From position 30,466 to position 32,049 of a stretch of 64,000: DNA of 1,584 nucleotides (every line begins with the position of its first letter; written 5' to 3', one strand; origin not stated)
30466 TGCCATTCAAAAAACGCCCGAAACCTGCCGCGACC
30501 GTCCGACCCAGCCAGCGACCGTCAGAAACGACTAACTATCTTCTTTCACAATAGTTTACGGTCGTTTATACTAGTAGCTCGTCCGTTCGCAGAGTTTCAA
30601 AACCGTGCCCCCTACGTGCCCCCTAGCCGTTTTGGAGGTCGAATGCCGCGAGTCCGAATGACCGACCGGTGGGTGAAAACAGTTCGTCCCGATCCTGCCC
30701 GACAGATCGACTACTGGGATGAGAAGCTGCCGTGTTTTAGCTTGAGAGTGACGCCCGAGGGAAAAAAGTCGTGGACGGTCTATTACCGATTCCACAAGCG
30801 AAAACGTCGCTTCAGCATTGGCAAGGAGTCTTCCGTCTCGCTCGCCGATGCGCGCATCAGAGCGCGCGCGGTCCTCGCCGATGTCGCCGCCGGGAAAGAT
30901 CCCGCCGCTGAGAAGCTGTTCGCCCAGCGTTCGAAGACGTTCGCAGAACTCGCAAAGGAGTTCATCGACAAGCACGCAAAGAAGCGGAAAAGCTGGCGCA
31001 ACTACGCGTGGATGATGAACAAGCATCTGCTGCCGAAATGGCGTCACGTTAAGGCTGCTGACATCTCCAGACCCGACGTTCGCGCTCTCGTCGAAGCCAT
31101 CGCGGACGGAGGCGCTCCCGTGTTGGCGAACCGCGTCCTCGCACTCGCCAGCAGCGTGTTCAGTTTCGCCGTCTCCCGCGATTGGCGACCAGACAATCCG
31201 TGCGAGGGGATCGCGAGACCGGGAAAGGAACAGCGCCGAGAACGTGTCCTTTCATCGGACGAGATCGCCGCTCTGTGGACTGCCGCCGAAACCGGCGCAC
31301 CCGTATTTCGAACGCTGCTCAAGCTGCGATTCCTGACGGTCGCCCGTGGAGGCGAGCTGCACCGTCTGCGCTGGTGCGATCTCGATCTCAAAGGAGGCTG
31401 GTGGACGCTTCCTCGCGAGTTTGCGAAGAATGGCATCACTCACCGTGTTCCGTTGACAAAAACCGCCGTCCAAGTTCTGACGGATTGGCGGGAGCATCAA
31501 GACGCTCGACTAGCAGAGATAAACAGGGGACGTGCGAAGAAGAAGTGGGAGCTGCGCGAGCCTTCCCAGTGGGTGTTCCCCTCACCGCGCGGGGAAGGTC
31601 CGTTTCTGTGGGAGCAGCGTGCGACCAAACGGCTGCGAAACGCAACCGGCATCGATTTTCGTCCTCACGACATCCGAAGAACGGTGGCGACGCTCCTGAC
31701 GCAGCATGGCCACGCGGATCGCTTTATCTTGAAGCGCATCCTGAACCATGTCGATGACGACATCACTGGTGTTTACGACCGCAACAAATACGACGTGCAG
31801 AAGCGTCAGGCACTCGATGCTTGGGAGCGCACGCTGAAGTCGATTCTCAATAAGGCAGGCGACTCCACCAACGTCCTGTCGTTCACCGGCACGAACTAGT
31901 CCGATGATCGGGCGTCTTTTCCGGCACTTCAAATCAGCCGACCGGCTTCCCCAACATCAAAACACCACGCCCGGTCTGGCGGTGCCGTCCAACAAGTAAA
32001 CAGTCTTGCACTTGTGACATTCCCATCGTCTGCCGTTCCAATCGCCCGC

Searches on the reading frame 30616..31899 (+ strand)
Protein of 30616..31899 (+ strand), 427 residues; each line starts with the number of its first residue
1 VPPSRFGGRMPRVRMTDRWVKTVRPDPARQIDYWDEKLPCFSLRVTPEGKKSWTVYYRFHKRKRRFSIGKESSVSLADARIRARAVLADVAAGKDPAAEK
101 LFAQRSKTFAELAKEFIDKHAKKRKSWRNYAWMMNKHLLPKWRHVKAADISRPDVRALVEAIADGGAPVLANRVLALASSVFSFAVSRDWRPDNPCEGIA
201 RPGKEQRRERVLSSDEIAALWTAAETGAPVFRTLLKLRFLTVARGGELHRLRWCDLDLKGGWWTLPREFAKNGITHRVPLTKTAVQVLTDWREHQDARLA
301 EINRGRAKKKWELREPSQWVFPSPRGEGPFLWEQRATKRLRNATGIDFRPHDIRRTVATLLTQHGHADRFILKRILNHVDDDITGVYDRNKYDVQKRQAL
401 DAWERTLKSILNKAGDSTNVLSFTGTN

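Call 64: search_protein_families(library=pfam, proteins=[window:30616-31899:+], max_evalue=0.01)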
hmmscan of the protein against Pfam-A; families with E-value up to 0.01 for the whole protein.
window:30616-31899:+ (427 aa): 3 families
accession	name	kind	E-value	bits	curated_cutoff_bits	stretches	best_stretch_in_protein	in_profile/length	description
PF00589.27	Phage_integrase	-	5.1e-20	72.4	27.1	1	211-391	2-169/172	Phage integrase family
PF13356.12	Arm-DNA-bind_3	-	1.1e-16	61.1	27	1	15-100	1-80/83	Arm DNA-binding domain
PF22022.2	Phage_int_M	-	4e-12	46.6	27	1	109-197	1-91/96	Phage integrase central domain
